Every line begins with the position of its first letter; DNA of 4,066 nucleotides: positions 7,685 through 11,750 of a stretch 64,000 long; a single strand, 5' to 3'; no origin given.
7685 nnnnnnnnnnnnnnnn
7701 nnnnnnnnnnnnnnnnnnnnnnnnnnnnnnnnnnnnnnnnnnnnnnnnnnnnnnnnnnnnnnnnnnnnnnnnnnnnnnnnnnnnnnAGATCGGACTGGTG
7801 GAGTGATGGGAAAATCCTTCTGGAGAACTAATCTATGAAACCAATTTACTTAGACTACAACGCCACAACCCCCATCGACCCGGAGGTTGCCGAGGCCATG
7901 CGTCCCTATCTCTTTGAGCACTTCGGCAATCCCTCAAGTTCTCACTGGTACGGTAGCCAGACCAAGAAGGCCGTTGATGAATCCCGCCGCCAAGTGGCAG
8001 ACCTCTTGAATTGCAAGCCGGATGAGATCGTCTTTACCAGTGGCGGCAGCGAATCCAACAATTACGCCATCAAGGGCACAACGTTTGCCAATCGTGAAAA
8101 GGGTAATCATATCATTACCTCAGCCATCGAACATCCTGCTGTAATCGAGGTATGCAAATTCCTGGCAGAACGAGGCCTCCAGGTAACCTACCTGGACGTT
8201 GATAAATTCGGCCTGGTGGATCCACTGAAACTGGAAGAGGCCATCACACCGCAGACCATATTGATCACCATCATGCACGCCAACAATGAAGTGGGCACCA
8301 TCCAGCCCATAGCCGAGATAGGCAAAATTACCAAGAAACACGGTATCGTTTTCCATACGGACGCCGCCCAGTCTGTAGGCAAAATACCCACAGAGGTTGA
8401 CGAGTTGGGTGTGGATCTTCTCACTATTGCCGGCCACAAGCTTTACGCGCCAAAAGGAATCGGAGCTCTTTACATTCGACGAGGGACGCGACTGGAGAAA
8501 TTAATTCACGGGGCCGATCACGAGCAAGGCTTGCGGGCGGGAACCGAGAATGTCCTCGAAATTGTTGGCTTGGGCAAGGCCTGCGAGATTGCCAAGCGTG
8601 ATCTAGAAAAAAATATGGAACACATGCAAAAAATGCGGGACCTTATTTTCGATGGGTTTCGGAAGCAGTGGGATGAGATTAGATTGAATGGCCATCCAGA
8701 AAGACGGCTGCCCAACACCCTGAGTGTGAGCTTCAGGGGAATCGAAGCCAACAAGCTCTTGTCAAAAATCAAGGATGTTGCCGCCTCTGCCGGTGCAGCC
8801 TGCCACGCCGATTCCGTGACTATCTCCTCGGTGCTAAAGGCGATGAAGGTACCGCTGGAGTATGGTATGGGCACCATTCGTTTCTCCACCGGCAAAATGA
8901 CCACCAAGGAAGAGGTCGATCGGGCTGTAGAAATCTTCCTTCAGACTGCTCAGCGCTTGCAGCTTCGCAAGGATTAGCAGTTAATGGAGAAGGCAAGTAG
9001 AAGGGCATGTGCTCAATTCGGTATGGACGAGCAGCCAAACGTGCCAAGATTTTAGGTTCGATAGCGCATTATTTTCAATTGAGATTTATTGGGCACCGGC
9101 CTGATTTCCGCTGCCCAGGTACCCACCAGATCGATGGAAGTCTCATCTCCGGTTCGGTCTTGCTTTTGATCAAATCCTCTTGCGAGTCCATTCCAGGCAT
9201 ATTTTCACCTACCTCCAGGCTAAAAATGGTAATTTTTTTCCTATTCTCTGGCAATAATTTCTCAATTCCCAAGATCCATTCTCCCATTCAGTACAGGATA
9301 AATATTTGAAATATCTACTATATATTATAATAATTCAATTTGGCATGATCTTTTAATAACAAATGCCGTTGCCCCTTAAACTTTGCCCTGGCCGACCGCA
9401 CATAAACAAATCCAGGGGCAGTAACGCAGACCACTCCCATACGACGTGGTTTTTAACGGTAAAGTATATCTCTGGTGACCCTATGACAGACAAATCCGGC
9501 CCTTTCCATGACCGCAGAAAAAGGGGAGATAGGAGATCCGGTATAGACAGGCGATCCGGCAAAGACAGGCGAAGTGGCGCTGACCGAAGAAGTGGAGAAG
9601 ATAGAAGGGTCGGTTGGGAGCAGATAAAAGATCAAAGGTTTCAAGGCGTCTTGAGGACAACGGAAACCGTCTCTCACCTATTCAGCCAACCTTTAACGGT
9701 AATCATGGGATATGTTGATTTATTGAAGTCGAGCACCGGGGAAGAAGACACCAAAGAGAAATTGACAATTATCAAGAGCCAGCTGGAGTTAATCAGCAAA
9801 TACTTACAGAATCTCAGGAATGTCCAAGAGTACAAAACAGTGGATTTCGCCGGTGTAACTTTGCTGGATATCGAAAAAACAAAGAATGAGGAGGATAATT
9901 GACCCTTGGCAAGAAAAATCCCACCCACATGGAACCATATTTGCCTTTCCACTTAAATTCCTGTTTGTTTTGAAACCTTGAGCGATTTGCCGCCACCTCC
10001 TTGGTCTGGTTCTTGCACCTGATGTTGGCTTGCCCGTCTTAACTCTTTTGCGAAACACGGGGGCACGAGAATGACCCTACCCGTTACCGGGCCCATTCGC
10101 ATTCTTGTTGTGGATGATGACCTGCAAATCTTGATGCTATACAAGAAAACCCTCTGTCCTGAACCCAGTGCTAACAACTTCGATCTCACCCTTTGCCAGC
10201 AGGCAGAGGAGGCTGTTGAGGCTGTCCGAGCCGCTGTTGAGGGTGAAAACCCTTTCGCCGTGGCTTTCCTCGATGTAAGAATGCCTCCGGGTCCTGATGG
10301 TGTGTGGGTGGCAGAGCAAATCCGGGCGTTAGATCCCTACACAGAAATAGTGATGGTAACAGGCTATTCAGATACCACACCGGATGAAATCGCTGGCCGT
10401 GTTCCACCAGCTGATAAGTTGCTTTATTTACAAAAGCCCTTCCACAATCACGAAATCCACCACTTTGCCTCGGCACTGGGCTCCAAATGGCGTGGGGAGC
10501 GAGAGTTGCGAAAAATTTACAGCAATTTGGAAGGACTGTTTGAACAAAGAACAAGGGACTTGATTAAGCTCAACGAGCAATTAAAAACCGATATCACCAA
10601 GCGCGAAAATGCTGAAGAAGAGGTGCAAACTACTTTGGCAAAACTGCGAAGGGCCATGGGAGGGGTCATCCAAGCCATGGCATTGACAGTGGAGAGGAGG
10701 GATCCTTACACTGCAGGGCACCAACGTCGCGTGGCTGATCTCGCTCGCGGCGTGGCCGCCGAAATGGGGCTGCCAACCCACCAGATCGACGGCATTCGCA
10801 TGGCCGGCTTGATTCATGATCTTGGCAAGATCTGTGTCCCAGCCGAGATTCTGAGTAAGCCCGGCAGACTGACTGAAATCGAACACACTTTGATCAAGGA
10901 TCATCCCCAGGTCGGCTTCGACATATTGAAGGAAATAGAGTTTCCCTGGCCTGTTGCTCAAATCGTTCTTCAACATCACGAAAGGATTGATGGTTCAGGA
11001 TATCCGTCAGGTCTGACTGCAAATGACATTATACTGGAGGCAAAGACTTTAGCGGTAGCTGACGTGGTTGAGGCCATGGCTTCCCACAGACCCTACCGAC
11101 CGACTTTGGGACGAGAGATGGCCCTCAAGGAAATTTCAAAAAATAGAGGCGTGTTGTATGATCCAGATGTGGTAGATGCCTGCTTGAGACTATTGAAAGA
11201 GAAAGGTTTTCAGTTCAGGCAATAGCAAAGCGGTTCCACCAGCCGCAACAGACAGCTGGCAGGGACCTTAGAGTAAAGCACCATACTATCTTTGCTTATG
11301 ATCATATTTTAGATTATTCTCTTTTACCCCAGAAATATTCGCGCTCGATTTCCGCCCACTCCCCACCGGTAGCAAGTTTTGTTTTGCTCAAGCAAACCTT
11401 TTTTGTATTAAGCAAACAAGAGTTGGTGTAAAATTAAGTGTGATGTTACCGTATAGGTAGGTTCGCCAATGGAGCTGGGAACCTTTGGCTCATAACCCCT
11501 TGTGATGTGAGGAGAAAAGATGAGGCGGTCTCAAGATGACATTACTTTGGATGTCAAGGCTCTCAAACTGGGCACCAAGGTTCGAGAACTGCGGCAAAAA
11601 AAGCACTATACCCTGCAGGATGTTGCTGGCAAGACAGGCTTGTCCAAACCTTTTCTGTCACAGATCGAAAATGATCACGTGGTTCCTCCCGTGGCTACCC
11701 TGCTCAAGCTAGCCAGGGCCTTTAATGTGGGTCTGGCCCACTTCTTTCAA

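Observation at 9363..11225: Repeat-bearing mini HisKA-like protein paired with a REC-HD-GYP regulator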

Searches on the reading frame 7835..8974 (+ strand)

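Call 4: search_protein_families(library=pfam, proteins=[window:7835-8974:+], max_evalue=1)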
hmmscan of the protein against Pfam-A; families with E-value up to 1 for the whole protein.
window:7835-8974:+ (380 aa): 4 families
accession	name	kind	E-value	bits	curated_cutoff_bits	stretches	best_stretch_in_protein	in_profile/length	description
PF00266.25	Aminotran_5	-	3e-82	277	21.5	1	4-363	1-370/371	Aminotransferase class-V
PF01041.23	DegT_DnrJ_EryC1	-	2e-10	40.9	19.8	1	68-182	45-151/360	DegT/DnrJ/EryC1/StrS aminotransferase family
PF01212.27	Beta_elim_lyase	-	5.8e-07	29.5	27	1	53-179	40-171/288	Beta-eliminating lyase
PF01053.26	Cys_Met_Meta_PP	-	0.0002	20.5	27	1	39-198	46-194/381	Cys/Met metabolism PLP-dependent enzyme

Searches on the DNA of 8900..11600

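Call 24: search_rna_families(source=window, start=8900, end=11600, threshold=evalue, max_evalue=1)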
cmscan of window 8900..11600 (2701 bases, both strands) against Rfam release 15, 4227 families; matches with E-value up to 1: 0.
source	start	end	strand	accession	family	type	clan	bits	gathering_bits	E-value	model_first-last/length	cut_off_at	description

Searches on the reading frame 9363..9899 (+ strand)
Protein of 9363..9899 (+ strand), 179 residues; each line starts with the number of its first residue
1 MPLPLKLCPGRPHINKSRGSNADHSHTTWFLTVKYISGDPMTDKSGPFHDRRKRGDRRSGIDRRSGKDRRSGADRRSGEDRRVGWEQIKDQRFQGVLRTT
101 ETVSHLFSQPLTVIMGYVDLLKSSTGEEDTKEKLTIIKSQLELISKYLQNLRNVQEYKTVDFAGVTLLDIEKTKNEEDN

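Call 4: search_protein_families(library=pfam, proteins=[window:9363-9899:+], max_evalue=1)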
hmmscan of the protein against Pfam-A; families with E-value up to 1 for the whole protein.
window:9363-9899:+ (179 aa): 1 family
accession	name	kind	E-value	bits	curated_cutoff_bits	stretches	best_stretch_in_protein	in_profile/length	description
PF00512.31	HisKA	-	1.4e-07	31.9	26.9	1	101-153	7-59/66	His Kinase A (phospho-acceptor) domain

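Call 5: search_protein_families(library=ncbifam, proteins=[window:9363-9899:+], max_evalue=1)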
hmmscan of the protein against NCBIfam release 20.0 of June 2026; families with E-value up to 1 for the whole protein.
window:9363-9899:+ (179 aa): 4 families
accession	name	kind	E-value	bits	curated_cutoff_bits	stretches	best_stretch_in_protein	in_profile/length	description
TIGR02966.1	phoR_proteo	equivalog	0.00028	20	334.2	1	102-152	120-172/333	phosphate regulon sensor histidine kinase PhoR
NF008468.0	PRK11360.1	equivalog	0.0019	16.6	646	1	101-151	401-451/616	two-component system sensor histidine kinase AtoS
NF008235.0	PRK11006.1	equivalog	0.029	13.2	390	1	102-151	210-260/431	phosphate regulon sensor histidine kinase PhoR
TIGR01265.1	tyr_nico_aTase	subfamily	0.19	10.7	292.45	1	82-158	249-328/403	tyrosine/nicotianamine family aminotransferase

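Call 7: find_homologous_proteins(query=window:9363-9899:+, max_evalue=0.001)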
Query window:9363-9899:+ (179 aa): 384 proteins with E <= 0.001 among 998 candidates; the best 120 are listed.
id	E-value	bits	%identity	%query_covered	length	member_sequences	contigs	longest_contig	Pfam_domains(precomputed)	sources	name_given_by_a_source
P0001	4.9e-115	399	100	100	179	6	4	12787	PF00512.32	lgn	-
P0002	8.0e-64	232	82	77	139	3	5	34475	PF00512.32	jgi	jgi:signal transduction histidine kinase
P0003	4.8e-63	230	79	78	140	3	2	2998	PF00512.32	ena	-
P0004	7.3e-62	226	77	77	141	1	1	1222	PF00512.32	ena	-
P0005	1.0e-61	226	77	77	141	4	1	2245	PF00512.32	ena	-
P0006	1.4e-61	225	82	64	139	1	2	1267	PF00512.32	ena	-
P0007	3.1e-56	208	73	78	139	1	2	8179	PF00512.32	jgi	jgi:signal transduction histidine kinase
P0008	5.9e-56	207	75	74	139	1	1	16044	PF00512.32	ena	-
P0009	7.3e-56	206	75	73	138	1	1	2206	PF00512.32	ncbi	-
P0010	9.0e-56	206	75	78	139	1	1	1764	PF00512.32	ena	-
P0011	1.0e-55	206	77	76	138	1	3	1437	PF00512.32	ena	-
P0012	1.9e-55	205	75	73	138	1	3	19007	PF00512.32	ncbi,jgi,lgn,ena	-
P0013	3.2e-55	204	75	73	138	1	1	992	PF00512.32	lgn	-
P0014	6.5e-55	203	74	73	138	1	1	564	PF00512.32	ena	-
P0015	9.1e-55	203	70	77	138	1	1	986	PF00512.32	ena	-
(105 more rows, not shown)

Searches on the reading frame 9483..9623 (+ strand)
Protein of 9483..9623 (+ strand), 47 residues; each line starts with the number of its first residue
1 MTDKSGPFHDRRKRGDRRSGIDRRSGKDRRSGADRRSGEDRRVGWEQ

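Call 39: find_homologous_proteins(query=window:9483-9623:+, max_evalue=10)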
Query seq(47 aa) (47 aa): 80 proteins with E <= 10 among 587 candidates.
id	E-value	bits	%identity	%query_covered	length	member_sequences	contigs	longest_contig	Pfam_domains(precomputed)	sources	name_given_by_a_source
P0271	2.7e-6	45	76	79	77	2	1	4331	-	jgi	jgi:hypothetical protein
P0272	4.3e-6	44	76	79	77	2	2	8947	-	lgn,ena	-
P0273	1.2e-3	37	80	53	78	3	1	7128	-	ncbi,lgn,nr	ncbi:MAG: hypothetical protein RBS99_13205 [Rhodospirillales bacterium]|nr:hypothetical protein [Rho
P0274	2.3e-3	36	65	66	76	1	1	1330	-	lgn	-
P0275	9.5e-3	34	56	81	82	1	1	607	-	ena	-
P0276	2.9e-2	32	68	60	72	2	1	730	-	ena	-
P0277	3.9e-2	32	64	60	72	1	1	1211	-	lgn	-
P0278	8.2e-2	31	62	66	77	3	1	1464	-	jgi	jgi:hypothetical protein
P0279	8.8e-2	31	54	81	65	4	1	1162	-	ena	-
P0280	1.1e-1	31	51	100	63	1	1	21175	-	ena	-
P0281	2.1e-1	30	66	68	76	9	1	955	-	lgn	-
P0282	2.2e-1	30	48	79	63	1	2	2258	-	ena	-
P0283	2.8e-1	29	65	66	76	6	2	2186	-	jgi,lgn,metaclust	metaclust:\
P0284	3.1e-1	29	46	89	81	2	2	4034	-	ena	-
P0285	3.9e-1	29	82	36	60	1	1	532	-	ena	-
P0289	5.5e-1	28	90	45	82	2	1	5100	-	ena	-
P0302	1.2e+0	27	86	45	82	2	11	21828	-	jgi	jgi:uncharacterized membrane-anchored protein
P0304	1.4e+0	27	40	94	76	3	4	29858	-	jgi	jgi:hypothetical protein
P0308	1.7e+0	27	53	68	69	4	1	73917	-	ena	-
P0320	3.7e+0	26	62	57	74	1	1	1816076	-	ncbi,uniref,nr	ncbi:hypothetical protein [Aliikangiella sp. G2MR2-5]|uniref:hypothetical protein n=1 Tax=Aliikangie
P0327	4.5e+0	26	72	38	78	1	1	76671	-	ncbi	ncbi:hypothetical protein ACFL4N_01670 [Thermodesulfobacteriota bacterium]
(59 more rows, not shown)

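Call 47: find_encoding_contigs(protein=P0302, flank=3500, max_places=4)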
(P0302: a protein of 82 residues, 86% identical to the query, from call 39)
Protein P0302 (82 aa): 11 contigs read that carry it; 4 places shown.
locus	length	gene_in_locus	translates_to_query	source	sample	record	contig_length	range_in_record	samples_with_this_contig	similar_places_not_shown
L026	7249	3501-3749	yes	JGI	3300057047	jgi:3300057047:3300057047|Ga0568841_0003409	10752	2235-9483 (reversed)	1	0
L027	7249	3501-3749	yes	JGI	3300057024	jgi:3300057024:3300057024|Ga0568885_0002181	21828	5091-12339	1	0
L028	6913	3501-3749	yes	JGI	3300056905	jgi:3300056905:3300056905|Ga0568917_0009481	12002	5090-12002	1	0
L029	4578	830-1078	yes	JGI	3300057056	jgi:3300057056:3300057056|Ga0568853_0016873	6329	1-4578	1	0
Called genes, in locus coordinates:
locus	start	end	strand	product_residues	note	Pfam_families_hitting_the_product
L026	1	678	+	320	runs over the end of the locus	PF04055:Radical_SAM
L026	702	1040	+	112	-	PF02579:Nitro_FeMo-Co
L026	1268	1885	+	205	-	PF05425:CopD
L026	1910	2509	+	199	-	PF13447:Multi-haem_cyto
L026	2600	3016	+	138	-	PF02627:CMD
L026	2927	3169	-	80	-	-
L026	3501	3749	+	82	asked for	-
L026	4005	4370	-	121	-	-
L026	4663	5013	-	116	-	-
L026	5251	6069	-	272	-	PF12849:PBP_like_2, PF13531:SBP_bac_11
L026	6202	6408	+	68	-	-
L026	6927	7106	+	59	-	-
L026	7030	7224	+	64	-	-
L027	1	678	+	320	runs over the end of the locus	PF04055:Radical_SAM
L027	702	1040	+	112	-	PF02579:Nitro_FeMo-Co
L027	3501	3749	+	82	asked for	-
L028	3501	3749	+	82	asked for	-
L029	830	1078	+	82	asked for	-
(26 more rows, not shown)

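Call 48: find_encoding_contigs(protein=P0308, flank=3500, max_places=3)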
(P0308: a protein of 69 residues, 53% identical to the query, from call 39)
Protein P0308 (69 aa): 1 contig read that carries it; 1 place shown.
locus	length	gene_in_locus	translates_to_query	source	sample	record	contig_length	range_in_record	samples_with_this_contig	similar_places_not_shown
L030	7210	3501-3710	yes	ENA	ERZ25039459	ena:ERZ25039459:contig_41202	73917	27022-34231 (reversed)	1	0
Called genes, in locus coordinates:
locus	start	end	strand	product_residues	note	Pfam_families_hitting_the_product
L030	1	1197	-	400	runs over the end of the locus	PF00817:IMS, PF11799:IMS_C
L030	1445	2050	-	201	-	PF01726:LexA_DNA_bind, PF00717:Peptidase_S24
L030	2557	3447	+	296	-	PF00989:PAS, PF08448:PAS_4, PF12860:PAS_7 (weak), PF13188:PAS_8, PF24820:Diguanyl_cycl_sensor, PF13426:PAS_9, PF00989:PAS, PF13426:PAS_9, +2 more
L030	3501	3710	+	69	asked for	-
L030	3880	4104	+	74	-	-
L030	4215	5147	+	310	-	PF16697:Yop-YscD_cpl, PF00498:FHA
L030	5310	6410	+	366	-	PF04422:FrhB_FdhB_N, PF04432:FrhB_FdhB_C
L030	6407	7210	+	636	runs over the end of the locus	PF01855:POR_N, PF02775:TPP_enzyme_C, PF00037:Fer4 (weak)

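Call 49: find_encoding_contigs(protein=P0327, flank=3500, max_places=3)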
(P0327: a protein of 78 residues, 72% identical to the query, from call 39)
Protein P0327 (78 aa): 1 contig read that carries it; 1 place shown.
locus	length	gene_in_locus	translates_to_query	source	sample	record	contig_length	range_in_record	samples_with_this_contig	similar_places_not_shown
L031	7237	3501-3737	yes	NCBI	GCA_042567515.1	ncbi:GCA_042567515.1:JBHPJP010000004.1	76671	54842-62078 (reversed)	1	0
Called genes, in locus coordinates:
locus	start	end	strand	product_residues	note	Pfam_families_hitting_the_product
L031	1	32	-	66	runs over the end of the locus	PF00313:CSD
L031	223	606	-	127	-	-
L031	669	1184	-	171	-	-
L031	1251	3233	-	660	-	PF00724:Oxidored_FMN, PF00582:Usp (weak)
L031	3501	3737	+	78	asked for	-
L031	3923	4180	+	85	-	-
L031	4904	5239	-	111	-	-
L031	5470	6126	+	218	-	PF04519:Bactofilin, PF13620:CarboxypepD_reg, PF13715:CarbopepD_reg_2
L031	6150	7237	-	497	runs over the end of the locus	PF01590:GAF, PF13185:GAF_2, PF13492:GAF_3, PF00158:Sigma54_activat, PF14532:Sigma54_activ_2, PF07728:AAA_5 (weak), PF25601:AAA_lid_14, PF02954:HTH_8 (weak)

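Call 60: search_protein_families(library=ncbifam, proteins=[P0271, P0273, P0289, P0304, P0320, P0327, P0275], max_evalue=1)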
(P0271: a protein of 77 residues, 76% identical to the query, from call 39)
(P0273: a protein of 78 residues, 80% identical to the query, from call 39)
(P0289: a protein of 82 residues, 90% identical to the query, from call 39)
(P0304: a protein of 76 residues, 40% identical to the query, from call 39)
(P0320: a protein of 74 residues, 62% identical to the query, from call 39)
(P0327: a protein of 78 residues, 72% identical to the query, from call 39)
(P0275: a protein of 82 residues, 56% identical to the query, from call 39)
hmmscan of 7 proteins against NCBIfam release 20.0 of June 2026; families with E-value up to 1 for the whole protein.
P0271 (77 aa): 0 families

P0273 (78 aa): 0 families

P0289 (82 aa): 0 families

P0304 (76 aa): 0 families

P0320 (74 aa): 0 families

P0327 (78 aa): 0 families

P0275 (82 aa): 0 families

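Call 61: search_protein_families(library=pfam, proteins=[P0271, P0273, P0289, P0304, P0320, P0327, P0275], max_evalue=1)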
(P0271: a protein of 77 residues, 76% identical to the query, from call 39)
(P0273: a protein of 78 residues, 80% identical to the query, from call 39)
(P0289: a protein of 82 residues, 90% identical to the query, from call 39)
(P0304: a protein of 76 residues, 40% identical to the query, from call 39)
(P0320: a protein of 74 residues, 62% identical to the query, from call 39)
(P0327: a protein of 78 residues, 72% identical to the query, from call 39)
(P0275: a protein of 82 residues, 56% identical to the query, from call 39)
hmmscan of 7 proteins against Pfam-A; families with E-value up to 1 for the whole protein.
P0271 (77 aa): 0 families

P0273 (78 aa): 0 families

P0289 (82 aa): 0 families

P0304 (76 aa): 0 families

P0320 (74 aa): 0 families

P0327 (78 aa): 0 families

P0275 (82 aa): 0 families
